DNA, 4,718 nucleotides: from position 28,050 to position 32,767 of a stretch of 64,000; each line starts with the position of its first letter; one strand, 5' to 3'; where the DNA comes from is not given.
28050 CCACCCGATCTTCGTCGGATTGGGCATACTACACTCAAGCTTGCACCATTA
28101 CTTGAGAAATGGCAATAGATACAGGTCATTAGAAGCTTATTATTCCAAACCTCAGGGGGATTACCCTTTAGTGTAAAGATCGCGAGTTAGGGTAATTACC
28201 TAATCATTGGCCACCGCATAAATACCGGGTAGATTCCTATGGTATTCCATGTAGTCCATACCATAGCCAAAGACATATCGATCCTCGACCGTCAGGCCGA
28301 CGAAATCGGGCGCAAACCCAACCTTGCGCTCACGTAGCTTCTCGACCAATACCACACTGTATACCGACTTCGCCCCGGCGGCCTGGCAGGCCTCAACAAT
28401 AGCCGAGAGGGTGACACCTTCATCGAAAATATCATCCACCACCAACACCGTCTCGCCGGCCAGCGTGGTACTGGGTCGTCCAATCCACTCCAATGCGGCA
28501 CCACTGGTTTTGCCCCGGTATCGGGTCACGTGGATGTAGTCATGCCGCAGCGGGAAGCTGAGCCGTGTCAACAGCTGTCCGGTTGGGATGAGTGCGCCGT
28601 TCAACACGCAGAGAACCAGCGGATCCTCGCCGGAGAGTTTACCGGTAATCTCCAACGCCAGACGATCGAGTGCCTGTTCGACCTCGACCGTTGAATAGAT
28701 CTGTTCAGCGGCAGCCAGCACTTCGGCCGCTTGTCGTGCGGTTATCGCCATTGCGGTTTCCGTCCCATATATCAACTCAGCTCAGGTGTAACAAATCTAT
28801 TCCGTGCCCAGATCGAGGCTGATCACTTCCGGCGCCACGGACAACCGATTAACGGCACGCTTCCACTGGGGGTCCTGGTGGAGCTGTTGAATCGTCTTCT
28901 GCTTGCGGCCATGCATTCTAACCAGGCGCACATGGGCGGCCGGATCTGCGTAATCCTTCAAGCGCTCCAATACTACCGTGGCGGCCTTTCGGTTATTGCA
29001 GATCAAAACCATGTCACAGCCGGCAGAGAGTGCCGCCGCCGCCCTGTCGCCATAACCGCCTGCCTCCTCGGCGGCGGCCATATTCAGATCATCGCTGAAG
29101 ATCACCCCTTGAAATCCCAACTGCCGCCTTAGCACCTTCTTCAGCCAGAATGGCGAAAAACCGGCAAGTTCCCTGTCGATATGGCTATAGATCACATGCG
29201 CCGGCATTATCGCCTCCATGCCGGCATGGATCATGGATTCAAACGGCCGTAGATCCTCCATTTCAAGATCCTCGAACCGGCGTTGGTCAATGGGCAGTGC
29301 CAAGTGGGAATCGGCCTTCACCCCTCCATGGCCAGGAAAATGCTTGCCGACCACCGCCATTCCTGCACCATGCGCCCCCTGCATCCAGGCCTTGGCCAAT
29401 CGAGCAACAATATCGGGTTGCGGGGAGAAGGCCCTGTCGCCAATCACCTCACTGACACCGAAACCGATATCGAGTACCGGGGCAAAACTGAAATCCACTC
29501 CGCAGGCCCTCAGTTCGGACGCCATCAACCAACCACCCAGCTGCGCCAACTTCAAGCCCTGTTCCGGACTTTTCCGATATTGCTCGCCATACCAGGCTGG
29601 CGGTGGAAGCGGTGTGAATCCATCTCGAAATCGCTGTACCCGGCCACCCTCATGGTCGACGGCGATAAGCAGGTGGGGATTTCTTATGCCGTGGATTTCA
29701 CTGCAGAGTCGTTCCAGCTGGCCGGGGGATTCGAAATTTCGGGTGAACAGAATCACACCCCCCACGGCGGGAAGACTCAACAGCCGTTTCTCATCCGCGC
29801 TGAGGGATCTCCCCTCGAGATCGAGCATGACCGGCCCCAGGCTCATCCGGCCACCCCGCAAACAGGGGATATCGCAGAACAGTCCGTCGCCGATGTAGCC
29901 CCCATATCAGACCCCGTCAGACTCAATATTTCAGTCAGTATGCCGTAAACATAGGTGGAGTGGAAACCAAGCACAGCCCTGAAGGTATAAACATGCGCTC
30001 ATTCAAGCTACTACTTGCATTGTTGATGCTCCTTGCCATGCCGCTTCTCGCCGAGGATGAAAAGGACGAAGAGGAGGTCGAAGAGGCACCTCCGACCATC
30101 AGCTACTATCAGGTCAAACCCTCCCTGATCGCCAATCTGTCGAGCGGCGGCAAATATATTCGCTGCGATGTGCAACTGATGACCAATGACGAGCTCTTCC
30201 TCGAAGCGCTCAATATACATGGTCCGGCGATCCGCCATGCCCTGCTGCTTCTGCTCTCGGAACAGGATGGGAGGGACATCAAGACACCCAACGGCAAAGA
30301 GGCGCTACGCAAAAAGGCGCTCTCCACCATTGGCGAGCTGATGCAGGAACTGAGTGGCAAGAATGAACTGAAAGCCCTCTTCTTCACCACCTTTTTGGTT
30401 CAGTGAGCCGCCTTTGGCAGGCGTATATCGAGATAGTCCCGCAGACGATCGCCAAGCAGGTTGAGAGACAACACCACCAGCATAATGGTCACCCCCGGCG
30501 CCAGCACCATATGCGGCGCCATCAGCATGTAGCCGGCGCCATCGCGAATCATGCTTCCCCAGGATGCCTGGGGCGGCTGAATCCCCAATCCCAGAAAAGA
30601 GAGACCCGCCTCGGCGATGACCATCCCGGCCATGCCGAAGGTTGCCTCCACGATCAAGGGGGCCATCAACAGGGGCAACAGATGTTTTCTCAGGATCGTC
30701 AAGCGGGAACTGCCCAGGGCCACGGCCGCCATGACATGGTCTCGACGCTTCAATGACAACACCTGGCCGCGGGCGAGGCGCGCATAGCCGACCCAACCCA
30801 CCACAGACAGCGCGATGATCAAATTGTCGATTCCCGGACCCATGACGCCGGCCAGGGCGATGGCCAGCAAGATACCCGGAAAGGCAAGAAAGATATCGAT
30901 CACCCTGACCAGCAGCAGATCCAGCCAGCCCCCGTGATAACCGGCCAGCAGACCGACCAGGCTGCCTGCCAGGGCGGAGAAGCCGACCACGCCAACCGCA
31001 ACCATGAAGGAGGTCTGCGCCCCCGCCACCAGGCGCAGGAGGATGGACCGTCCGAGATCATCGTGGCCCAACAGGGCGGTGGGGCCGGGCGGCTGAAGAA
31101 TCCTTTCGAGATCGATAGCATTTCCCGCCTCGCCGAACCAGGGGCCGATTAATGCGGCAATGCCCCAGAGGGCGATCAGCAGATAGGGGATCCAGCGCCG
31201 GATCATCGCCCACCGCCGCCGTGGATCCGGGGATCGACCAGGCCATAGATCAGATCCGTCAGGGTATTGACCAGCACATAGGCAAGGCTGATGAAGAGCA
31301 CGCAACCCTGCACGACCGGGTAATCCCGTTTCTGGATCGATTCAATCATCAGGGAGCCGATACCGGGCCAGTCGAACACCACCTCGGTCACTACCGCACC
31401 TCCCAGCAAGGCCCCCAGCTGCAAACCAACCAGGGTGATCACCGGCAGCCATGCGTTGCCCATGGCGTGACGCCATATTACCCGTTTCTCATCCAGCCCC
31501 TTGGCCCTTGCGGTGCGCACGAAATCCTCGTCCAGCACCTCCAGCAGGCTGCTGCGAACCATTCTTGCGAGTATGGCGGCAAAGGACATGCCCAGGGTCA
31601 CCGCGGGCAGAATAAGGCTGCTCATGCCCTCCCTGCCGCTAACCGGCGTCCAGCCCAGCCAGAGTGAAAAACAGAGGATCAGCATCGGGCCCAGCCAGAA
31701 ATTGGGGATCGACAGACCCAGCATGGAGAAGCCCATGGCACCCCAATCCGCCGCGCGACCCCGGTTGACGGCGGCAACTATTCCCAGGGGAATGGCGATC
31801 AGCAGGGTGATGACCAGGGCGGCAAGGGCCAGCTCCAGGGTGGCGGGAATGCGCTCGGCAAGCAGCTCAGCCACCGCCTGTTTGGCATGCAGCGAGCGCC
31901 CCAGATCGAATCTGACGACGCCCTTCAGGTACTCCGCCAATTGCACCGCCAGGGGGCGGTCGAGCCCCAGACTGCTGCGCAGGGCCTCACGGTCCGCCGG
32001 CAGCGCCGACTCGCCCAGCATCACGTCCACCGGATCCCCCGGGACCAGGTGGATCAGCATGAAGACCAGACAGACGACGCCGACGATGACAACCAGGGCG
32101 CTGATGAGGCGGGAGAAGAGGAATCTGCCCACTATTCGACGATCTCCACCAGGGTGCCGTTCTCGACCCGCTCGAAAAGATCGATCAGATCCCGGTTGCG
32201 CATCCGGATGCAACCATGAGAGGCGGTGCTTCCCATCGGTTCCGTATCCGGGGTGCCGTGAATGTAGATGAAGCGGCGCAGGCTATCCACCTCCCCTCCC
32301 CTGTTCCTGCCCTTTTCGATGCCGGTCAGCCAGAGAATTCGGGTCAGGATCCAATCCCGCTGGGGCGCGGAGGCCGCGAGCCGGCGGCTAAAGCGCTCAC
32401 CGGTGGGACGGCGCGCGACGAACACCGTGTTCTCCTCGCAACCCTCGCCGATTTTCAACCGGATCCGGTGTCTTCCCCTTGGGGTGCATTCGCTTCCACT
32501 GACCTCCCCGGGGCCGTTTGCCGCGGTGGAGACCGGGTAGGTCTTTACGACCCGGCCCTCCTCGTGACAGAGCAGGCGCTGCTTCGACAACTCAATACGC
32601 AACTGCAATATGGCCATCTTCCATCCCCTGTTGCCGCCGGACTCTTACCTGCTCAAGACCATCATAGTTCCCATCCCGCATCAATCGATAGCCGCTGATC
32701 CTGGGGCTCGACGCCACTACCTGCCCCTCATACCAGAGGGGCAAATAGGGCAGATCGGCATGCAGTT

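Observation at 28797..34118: ElsL-like cytoplasmic YkuD enzyme embedded in a peptide ABC operon near nagZ: putative murein-peptide recycling unit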

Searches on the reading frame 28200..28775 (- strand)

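Call 4: search_protein_families(library=pfam, proteins=[window:28200-28775:-])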
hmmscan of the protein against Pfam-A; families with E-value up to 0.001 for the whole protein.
window:28200-28775:- (191 aa): 1 family
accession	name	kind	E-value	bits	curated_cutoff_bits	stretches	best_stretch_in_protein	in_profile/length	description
PF00156.33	Pribosyltran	-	2.2e-22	79.5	26.3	1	23-175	2-157/158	Phosphoribosyl transferase domain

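Call 5: search_protein_families(library=ncbifam, proteins=[window:28200-28775:-])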
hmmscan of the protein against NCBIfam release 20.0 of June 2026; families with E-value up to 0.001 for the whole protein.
window:28200-28775:- (191 aa): 12 families
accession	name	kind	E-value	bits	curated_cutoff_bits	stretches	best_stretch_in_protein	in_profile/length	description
NF006605.0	PRK09162.1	equivalog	4.2e-73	244.6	181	1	13-190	4-182/183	hypoxanthine-guanine phosphoribosyltransferase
TIGR01203.1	HGPRTase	equivalog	2.3e-35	121.8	150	1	30-188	6-166/167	hypoxanthine phosphoribosyltransferase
NF003549.0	PRK05205.1-5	equivalog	1.7e-07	30.8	138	1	24-164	6-156/182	bifunctional pyr operon transcriptional regulator/uracil phosphoribosyltransferase PyrR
NF002620.0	PRK02277.1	subfamily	6e-06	26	115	1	101-149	135-183/201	orotate phosphoribosyltransferase-like protein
NF006328.0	PRK08558.1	equivalog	7.7e-06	25.7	184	1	101-145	170-214/238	adenine phosphoribosyltransferase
NF006613.0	PRK09177.1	equivalog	3e-05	23.6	138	1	41-139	22-118/159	xanthine phosphoribosyltransferase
TIGR01251.1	ribP_PPkin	subfamily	4.6e-05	22.5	113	1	103-142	206-245/309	ribose-phosphate diphosphokinase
NF040646.1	HPT_Archaea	equivalog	6.4e-05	22.6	200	1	106-149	113-156/184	hypoxanthine/guanine phosphoribosyltransferase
NF002635.0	PRK02304.1-4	subfamily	7.2e-05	22.4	146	1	106-148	114-156/188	adenine phosphoribosyltransferase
NF045507.1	transregGfcR_Halo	equivalog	0.00043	19.8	300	1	104-152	150-198/215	transcriptional regulator GfcR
NF005537.0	PRK07199.1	subfamily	0.00043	19.5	322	1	102-142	206-246/301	ribose-phosphate diphosphokinase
NF003547.0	PRK05205.1-3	equivalog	0.00068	19.5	230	0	17-162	7-164/194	bifunctional pyr operon transcriptional regulator/uracil phosphoribosyltransferase PyrR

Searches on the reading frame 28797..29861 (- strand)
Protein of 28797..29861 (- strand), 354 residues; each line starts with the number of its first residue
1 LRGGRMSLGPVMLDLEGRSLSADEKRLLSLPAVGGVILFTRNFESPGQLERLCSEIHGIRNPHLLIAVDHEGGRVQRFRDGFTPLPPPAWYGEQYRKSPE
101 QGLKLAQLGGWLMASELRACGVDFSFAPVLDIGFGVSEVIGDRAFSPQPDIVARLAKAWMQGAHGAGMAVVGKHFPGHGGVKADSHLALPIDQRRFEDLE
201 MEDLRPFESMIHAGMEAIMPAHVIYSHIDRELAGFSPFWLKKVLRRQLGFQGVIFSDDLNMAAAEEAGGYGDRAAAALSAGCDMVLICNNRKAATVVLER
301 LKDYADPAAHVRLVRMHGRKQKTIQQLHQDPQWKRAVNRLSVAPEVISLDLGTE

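Call 4: search_protein_families(library=pfam, proteins=[window:28797-29861:-])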
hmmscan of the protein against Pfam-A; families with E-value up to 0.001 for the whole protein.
window:28797-29861:- (354 aa): 1 family
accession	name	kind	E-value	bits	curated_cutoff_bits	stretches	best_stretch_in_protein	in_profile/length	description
PF00933.27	Glyco_hydro_3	-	1.2e-77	261.9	27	1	20-303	16-294/316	Glycosyl hydrolase family 3 N terminal domain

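Call 5: search_protein_families(library=ncbifam, proteins=[window:28797-29861:-])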
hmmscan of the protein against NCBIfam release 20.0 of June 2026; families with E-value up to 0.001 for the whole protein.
window:28797-29861:- (354 aa): 6 families
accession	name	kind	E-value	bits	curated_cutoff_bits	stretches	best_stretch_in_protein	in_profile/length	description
NF003740.0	PRK05337.1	equivalog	2.3e-138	461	207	1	8-341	2-333/340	beta-N-acetylhexosaminidase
NF052329.1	XyloArabinsidase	equivalog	6.7e-15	54.2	1050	1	112-288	132-308/750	beta-xylosidase/alpha-l-arabinosidase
NF041579.1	betaxyl_Flavo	equivalog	6.4e-09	34.5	1350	1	113-304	107-308/716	beta-xylosidase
NF052331.1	Bet13-16Glucosase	equivalog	1.1e-08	33.7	1330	1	113-288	118-298/750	exo-beta-d-1,3/1,6-glucosidase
NF052330.1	BetGlucosiCelf0468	equivalog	2.6e-07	29.3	1300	1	103-264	69-229/817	beta-d-glucosidase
NF011678.0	PRK15098.1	equivalog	6.2e-06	24.9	666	1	112-285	141-318/765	beta-glucosidase BglX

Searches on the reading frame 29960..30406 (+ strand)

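Call 4: search_protein_families(library=pfam, proteins=[window:29960-30406:+])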
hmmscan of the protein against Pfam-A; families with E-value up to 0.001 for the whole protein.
window:29960-30406:+ (148 aa): 1 family
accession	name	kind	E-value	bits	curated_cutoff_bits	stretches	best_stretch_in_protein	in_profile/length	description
PF03748.19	FliL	-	2.3e-20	73.5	24.6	1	49-148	1-103/103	Flagellar basal body-associated protein FliL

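Call 5: search_protein_families(library=ncbifam, proteins=[window:29960-30406:+])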
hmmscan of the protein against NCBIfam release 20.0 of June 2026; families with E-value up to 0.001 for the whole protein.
window:29960-30406:+ (148 aa): 4 families
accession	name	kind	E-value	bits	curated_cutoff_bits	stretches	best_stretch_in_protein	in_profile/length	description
NF004285.1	PRK05696.1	equivalog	7e-18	65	179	1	32-148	53-171/171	flagellar basal body-associated protein FliL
NF005435.1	PRK07021.1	equivalog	5.3e-14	52.3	131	1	35-148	41-157/157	flagellar basal body-associated protein FliL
NF006283.1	PRK08455.1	equivalog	7.3e-10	38.8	187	1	50-148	87-182/182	flagellar basal body-associated protein FliL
NF005826.1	PRK07718.1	equivalog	2.4e-07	30.8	140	1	22-148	25-143/143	flagellar basal body-associated protein FliL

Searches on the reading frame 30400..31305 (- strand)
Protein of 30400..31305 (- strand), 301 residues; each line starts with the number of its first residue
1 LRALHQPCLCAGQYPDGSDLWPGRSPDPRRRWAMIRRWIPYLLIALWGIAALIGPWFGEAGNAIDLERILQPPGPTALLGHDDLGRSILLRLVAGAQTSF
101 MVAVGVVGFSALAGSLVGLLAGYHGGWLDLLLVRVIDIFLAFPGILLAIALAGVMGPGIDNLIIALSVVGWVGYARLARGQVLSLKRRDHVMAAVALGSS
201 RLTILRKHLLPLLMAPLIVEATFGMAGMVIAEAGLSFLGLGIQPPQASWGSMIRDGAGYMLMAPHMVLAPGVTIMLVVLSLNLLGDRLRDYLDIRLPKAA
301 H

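Call 4: search_protein_families(library=pfam, proteins=[window:30400-31305:-])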
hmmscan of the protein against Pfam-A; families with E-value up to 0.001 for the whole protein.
window:30400-31305:- (301 aa): 1 family
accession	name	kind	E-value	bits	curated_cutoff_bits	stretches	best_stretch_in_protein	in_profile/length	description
PF00528.27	BPD_transp_1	-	8.3e-32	110.8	26.4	1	114-295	1-181/184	Binding-protein-dependent transport system inner membrane component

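Call 5: search_protein_families(library=ncbifam, proteins=[window:30400-31305:-])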
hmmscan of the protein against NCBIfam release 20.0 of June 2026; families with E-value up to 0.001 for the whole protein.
window:30400-31305:- (301 aa): 15 families
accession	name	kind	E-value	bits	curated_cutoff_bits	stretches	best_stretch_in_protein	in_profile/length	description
NF045474.1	Opp2C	equivalog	7.9e-79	264.6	300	1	63-293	6-236/236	nickel transporter permease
TIGR02790.1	nickel_nikC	equivalog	1.5e-73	247.6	358.45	1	42-293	6-258/258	nickel ABC transporter permease subunit NikC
NF045476.1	Opp4C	equivalog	6.9e-72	242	350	1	42-294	21-277/278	oligopeptide ABC transporter permease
NF045473.1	Opp1C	equivalog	4.2e-71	239.5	350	1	42-295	12-266/267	nickel/cobalt ABC transporter permease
NF007738.0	PRK10417.1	equivalog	1.8e-64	218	335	1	39-296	13-271/277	nickel ABC transporter permease subunit NikC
NF011662.0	PRK15082.1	equivalog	9.6e-64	215.6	484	1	33-296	39-300/303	glutathione ABC transporter permease GsiD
NF045475.1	Opp3C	equivalog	5.6e-55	186.7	450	1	78-295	109-326/328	oligopeptide ABC transporter permease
NF047573.1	opine_perm_CntC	exception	2e-54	184.8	440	1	44-295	18-270/271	staphylopine uptake ABC transporter permease subunit CntC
NF007376.0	PRK09881.1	equivalog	5.8e-54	183.1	434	1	43-295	39-292/298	D,D-dipeptide ABC transporter permease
NF008160.0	PRK10913.1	equivalog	6.3e-51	173.6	483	1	77-296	79-298/300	dipeptide ABC transporter permease DppC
NF011935.0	PRK15406.1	equivalog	1.4e-44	153.1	433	1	76-294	81-299/302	oligopeptide ABC transporter permease OppC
NF043080.1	MMSYN1_0166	equivalog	4.8e-34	117.7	370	1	51-295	54-304/307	oligopeptide ABC transporter permease OppC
NF011691.0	PRK15111.1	equivalog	1.3e-30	107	379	1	78-290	77-289/296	putrescine export ABC transporter permease SapC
NF011596.0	PRK15021.1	subfamily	3.2e-22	79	439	1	71-293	115-336/341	microcin C ABC transporter permease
NF011690.0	PRK15110.1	equivalog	0.00047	19.7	432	1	163-240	187-268/321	putrescine export ABC transporter permease SapB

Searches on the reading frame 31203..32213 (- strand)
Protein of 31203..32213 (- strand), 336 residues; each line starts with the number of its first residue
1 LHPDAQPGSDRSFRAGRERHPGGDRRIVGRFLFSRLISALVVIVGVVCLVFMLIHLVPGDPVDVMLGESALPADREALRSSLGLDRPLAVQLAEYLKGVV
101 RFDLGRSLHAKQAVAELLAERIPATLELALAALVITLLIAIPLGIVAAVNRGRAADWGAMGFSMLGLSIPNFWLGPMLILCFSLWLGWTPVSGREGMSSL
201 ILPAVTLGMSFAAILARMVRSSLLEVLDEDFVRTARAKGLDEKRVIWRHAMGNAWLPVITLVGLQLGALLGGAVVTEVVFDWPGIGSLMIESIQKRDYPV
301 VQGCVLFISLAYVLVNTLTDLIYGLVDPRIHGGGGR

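Call 4: search_protein_families(library=pfam, proteins=[window:31203-32213:-])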
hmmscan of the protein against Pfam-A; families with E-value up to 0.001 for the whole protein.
window:31203-32213:- (336 aa): 2 families
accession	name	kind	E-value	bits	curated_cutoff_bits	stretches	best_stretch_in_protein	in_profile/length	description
PF00528.27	BPD_transp_1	-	4.9e-47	160.5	26.4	1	140-331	1-183/184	Binding-protein-dependent transport system inner membrane component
PF19300.4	BPD_transp_1_N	-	2.3e-15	57.2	23.8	1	30-129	3-114/114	Binding-prot-dependent transport system membrane comp, N-term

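Call 5: search_protein_families(library=ncbifam, proteins=[window:31203-32213:-])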
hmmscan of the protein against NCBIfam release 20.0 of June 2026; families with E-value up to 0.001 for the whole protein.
window:31203-32213:- (336 aa): 21 families
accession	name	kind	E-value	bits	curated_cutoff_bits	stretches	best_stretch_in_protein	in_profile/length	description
NF045470.1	Opp2B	equivalog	5.9e-111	370.4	350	1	35-330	1-299/300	nickel ABC transporter permease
TIGR02789.1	nickel_nikB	equivalog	5.7e-88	295.3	447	1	29-331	2-307/314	nickel ABC transporter permease subunit NikB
NF011661.0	PRK15081.1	equivalog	5.4e-87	292.1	463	1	31-330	4-303/306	glutathione ABC transporter permease GsiC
NF008161.0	PRK10914.1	equivalog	7.4e-86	288.4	590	2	198-331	203-336/339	dipeptide ABC transporter permease DppB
NF045469.1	Opp1B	equivalog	1.4e-85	287.5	380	1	30-330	3-306/307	nickel/cobalt ABC transporter permease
NF007677.0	PRK10352.1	equivalog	2.2e-81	273.3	433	1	30-331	3-307/314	nickel ABC transporter permease subunit NikB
NF045471.1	Opp3B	equivalog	2.6e-73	247.1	480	1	29-335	2-307/308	oligopeptide ABC transporter permease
NF045472.1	Opp4B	equivalog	1.5e-71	241.3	450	1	31-330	4-318/319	oligopeptide ABC transporter permease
NF007008.0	PRK09471.1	equivalog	6.2e-63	213.1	388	1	30-330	3-304/306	oligopeptide ABC transporter permease OppB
NF011690.0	PRK15110.1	equivalog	3.2e-50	171.4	432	2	198-331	181-314/321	putrescine export ABC transporter permease SapB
NF011712.0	PRK15133.1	subfamily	5.1e-41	140.8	445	2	200-331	228-360/364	microcin C ABC transporter permease YejB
NF043081.1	MMSYN1_0165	equivalog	3.5e-31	108.6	350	1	109-330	162-384/388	oligopeptide ABC transporter permease OppB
NF045474.1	Opp2C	equivalog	8.8e-12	45.1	300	1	123-269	40-171/236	nickel transporter permease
TIGR02790.1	nickel_nikC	equivalog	1.6e-11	44.3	358.45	1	84-269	23-193/258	nickel ABC transporter permease subunit NikC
NF045473.1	Opp1C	equivalog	3.2e-09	36.6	350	1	100-268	46-198/267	nickel/cobalt ABC transporter permease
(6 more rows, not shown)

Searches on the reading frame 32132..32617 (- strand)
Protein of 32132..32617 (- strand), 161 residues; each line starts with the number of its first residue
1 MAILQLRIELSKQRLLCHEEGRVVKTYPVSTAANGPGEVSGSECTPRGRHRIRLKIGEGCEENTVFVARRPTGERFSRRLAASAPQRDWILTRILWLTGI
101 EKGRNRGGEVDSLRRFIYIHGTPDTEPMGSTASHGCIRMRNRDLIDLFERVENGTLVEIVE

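Call 4: search_protein_families(library=pfam, proteins=[window:32132-32617:-])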
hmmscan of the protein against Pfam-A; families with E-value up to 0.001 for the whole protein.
window:32132-32617:- (161 aa): 1 family
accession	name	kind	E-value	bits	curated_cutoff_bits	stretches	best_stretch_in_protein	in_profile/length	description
PF03734.19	YkuD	-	6.5e-24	85.6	23.4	1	8-159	6-146/146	L,D-transpeptidase catalytic domain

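Call 5: search_protein_families(library=ncbifam, proteins=[window:32132-32617:-])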
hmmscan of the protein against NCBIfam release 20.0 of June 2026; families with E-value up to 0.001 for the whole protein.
window:32132-32617:- (161 aa): 4 families
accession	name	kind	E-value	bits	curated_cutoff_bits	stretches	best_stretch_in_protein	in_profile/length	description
NF040925.1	LD_carbox_ElsL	exception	5e-57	192.2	270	1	6-161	8-160/164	cell wall-recycling L,D-carboxypeptidase ElsL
NF007612.0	PRK10260.1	equivalog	8.5e-07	28.3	583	1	115-160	189-234/306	L,D-transpeptidase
NF047955.1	TransPepLdtE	equivalog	1.9e-06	27.3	480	1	118-160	191-233/322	L,D-transpeptidase LdtE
NF007563.0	PRK10190.1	equivalog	4.6e-06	26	517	1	115-160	186-231/310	L,D-transpeptidase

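Call 57: find_homologous_proteins(query=window:32132-32617:-, max_evalue=1e-10)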
Query window:32132-32617:- (161 aa): 7964 proteins with E <= 1e-10 among 8000 candidates; the best 120 are listed.
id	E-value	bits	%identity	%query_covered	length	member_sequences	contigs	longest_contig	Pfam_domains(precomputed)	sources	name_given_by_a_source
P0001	7.5e-97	340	94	100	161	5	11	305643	PF03734.20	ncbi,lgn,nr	ncbi:MAG: hypothetical protein B6D72_10005 [gamma proteobacterium symbiont of Ctena orbiculata]|nr:L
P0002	3.7e-89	315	86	100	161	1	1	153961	PF03734.20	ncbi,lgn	ncbi:MAG: L,D-transpeptidase [Candidatus Thiodiazotropha sp.]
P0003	5.9e-87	307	84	100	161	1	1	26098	PF03734.20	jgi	jgi:lipoprotein-anchoring transpeptidase ErfK/SrfK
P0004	6.6e-87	307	83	100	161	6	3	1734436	PF03734.20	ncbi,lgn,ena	ncbi:MAG: L,D-transpeptidase [Candidatus Thiodiazotropha sp.]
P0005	8.3e-87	307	83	100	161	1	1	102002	PF03734.20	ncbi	ncbi:MAG: L,D-transpeptidase [Candidatus Thiodiazotropha sp.]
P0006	1.9e-86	306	83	100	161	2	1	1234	PF03734.20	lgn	-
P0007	2.2e-86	306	83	100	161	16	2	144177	PF03734.20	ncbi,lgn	ncbi:MAG: L,D-transpeptidase [Candidatus Thiodiazotropha endolucinida]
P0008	3.1e-86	305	82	100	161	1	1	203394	PF03734.20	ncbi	ncbi:MAG: L,D-transpeptidase [Candidatus Thiodiazotropha endolucinida]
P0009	3.5e-86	305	83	100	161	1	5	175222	PF03734.20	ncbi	ncbi:MAG: L,D-transpeptidase [Candidatus Thiodiazotropha sp.]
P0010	7.4e-86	304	83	100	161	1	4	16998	PF03734.20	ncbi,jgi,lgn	ncbi:MAG: L,D-transpeptidase [Candidatus Thiodiazotropha sp.]|jgi:lipoprotein-anchoring transpeptida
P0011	1.4e-84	300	81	100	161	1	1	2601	PF03734.20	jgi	jgi:lipoprotein-anchoring transpeptidase ErfK/SrfK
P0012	1.5e-82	293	80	100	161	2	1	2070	PF03734.20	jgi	jgi:hypothetical protein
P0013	2.3e-82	292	79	100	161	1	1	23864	PF03734.20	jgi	jgi:hypothetical protein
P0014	3.8e-82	292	81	100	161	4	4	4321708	PF03734.20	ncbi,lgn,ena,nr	ncbi:MAG: hypothetical protein B6D77_13780 [gamma proteobacterium symbiont of Ctena orbiculata]|nr:M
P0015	1.5e-81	290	81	100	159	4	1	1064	PF03734.20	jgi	jgi:hypothetical protein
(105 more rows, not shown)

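Call 58: search_solved_structures(query=window:32132-32617:-, max_evalue=0.01, show_alignments=2)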
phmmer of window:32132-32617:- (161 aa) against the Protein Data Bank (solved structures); distinct sequences matched with E-value up to 0.01: 7.
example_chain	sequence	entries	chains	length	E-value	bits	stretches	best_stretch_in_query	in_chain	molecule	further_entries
2mtz_A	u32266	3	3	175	2.9e-07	33.7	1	114-159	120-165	Putative L,D-transpeptidase YkuD | L, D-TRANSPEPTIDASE YKUD | PUTATIVE L, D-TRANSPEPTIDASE YKUD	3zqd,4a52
6v45_A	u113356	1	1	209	3.2e-07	33.5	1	115-158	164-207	Probable carnitine operon oxidoreductase caia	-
1y7m_A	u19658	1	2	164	4.5e-07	33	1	117-159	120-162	hypothetical protein BSU14040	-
4a1i_A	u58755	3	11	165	4.6e-07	33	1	117-159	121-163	PUTATIVE L, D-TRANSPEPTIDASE YKUD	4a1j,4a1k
8da2_A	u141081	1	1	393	2.6e-06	30.6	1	115-161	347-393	L,D-transpeptidase family protein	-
4lzh_A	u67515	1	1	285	2.1e-05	27.7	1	115-160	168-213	L,D-transpeptidase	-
9tyw_A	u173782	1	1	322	0.00015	24.8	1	118-160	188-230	L,D-TPase catalytic domain-containing protein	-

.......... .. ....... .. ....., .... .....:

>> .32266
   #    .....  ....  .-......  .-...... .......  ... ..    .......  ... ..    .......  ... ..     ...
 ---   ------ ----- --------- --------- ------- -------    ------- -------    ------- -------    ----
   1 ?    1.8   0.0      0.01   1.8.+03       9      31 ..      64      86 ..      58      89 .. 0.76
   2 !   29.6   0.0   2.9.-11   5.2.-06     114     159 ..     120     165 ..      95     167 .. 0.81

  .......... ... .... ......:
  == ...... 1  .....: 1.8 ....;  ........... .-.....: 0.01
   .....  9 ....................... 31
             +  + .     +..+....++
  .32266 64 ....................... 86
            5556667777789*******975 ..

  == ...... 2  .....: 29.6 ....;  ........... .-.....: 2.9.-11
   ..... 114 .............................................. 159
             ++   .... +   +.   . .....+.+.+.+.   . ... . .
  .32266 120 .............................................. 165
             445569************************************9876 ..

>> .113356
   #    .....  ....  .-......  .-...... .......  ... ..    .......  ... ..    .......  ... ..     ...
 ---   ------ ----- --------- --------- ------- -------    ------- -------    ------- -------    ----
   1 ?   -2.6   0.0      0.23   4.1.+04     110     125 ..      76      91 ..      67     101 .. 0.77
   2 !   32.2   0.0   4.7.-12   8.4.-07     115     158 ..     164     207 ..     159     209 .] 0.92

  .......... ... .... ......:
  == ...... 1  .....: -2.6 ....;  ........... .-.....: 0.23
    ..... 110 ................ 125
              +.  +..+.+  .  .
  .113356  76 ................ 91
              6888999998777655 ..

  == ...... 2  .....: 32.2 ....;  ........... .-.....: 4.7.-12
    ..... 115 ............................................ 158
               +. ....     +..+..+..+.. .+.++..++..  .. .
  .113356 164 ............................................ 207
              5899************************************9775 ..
